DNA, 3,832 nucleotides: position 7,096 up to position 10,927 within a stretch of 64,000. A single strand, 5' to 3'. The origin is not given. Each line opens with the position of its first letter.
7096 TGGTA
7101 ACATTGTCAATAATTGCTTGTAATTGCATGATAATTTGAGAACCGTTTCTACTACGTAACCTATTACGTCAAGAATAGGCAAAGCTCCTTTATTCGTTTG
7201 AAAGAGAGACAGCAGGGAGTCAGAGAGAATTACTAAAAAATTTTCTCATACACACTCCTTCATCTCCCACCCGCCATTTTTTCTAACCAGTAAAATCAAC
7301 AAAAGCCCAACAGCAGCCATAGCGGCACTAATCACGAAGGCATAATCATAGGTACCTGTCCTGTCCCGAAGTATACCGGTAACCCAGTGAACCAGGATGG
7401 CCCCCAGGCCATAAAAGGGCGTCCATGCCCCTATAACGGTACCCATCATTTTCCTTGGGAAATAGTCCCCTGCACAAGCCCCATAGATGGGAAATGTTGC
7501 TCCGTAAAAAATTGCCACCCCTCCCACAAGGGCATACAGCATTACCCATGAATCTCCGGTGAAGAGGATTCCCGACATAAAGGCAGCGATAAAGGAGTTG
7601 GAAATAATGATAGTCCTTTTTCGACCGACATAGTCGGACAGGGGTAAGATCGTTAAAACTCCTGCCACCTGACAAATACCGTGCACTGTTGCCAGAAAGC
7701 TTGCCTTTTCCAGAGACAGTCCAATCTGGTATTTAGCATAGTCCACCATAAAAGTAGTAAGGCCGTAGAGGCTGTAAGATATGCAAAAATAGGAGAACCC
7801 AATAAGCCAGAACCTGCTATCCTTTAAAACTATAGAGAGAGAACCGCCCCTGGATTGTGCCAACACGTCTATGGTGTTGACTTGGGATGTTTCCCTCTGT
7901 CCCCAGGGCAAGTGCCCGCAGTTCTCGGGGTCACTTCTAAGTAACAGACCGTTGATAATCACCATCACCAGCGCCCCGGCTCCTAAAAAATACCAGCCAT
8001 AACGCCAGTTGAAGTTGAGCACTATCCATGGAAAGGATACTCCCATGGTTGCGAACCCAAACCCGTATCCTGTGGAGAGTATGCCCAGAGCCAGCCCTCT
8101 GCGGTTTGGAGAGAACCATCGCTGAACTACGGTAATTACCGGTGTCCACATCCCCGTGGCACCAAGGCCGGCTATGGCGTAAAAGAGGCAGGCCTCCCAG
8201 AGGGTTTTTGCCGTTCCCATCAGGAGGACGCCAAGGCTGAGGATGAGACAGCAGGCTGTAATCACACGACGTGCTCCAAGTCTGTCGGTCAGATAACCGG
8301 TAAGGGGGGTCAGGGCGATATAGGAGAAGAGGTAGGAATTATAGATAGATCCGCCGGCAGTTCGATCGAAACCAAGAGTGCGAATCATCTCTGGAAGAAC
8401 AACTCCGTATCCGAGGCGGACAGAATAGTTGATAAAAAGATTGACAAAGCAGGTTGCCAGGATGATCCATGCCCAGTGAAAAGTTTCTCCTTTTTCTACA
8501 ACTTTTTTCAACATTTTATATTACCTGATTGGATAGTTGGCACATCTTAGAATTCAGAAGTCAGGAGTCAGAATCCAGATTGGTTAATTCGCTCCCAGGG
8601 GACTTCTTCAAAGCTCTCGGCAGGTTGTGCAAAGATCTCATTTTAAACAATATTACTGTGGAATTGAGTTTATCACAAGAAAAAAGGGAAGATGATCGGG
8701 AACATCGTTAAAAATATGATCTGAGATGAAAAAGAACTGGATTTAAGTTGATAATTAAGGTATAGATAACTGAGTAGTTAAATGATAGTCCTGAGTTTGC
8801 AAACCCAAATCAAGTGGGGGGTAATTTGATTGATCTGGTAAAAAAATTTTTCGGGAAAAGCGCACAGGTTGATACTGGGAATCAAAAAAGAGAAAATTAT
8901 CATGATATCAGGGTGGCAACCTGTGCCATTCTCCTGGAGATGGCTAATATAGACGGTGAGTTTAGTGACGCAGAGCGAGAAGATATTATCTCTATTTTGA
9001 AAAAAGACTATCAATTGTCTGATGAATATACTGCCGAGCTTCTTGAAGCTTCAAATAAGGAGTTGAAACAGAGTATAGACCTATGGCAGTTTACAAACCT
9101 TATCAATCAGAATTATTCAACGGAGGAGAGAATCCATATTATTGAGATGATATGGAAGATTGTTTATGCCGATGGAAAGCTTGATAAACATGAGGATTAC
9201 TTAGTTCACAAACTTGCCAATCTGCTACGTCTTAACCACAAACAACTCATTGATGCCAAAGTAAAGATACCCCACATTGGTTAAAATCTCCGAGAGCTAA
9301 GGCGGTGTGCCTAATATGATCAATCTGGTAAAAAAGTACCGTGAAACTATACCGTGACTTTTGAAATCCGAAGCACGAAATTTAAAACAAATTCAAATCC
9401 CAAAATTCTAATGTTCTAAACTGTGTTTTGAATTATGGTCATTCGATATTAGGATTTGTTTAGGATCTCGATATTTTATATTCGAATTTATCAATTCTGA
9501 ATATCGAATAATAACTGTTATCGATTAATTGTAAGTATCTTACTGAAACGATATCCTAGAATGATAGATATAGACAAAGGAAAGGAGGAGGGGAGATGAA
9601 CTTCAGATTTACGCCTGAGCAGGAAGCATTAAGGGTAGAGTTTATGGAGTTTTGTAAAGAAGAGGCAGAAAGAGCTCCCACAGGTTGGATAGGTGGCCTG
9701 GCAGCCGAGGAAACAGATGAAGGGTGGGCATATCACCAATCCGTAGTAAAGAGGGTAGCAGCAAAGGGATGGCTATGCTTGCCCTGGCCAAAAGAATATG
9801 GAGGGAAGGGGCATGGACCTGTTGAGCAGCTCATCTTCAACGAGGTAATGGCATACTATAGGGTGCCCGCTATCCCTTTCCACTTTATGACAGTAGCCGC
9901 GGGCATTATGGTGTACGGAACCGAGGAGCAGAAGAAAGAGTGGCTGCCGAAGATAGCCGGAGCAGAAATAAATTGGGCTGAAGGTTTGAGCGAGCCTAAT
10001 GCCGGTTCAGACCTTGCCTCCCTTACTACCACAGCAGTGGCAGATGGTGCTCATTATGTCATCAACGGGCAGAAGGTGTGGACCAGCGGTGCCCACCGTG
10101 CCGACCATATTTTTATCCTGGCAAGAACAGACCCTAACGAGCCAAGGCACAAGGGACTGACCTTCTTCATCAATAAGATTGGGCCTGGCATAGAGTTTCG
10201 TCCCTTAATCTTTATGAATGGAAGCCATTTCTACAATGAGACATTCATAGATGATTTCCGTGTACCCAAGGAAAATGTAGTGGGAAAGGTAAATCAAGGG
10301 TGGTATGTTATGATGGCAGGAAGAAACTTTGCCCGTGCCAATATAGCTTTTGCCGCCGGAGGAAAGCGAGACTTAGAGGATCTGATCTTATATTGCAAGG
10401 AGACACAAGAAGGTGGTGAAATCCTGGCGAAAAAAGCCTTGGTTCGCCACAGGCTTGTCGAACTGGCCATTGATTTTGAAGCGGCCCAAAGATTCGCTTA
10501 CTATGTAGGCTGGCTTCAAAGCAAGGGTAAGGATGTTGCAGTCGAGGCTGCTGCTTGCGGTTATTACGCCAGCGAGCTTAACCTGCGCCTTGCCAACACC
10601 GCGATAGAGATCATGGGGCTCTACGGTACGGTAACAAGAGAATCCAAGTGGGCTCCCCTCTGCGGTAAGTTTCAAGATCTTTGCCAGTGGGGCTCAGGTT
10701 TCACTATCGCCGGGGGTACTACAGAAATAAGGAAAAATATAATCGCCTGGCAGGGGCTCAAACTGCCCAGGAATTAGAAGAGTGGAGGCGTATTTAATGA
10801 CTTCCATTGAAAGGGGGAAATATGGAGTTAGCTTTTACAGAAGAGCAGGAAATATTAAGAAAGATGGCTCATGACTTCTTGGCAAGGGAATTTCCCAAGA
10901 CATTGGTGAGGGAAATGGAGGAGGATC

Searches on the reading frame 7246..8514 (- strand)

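Call 78: search_protein_families(library=pfam, proteins=[window:7246-8514:-], max_evalue=1e-8)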
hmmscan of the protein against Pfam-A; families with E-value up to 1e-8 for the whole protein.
window:7246-8514:- (422 aa): 2 families
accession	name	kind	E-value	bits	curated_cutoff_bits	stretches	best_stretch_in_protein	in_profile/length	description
PF07690.21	MFS_1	-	1e-52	179.6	33.4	2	23-267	2-235/347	Major Facilitator Superfamily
PF06779.20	MFS_4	-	3e-11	43.7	26.3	1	33-407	9-363/364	Uncharacterised MFS-type transporter YbfB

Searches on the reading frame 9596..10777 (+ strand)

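Call 78: search_protein_families(library=pfam, proteins=[window:9596-10777:+], max_evalue=1e-8)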
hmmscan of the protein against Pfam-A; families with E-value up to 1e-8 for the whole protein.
window:9596-10777:+ (393 aa): 3 families
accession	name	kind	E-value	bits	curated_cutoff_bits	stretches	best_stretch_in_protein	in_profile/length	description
PF00441.29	Acyl-CoA_dh_1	-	9.6e-24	84.7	22.4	1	233-384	1-146/150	Acyl-CoA dehydrogenase, C-terminal domain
PF02771.21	Acyl-CoA_dh_N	-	1.2e-20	74.5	22.9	1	6-122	1-111/113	Acyl-CoA dehydrogenase, N-terminal domain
PF02770.24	Acyl-CoA_dh_M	-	9.8e-18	64.6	33.3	1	129-204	2-78/97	Acyl-CoA dehydrogenase, middle domain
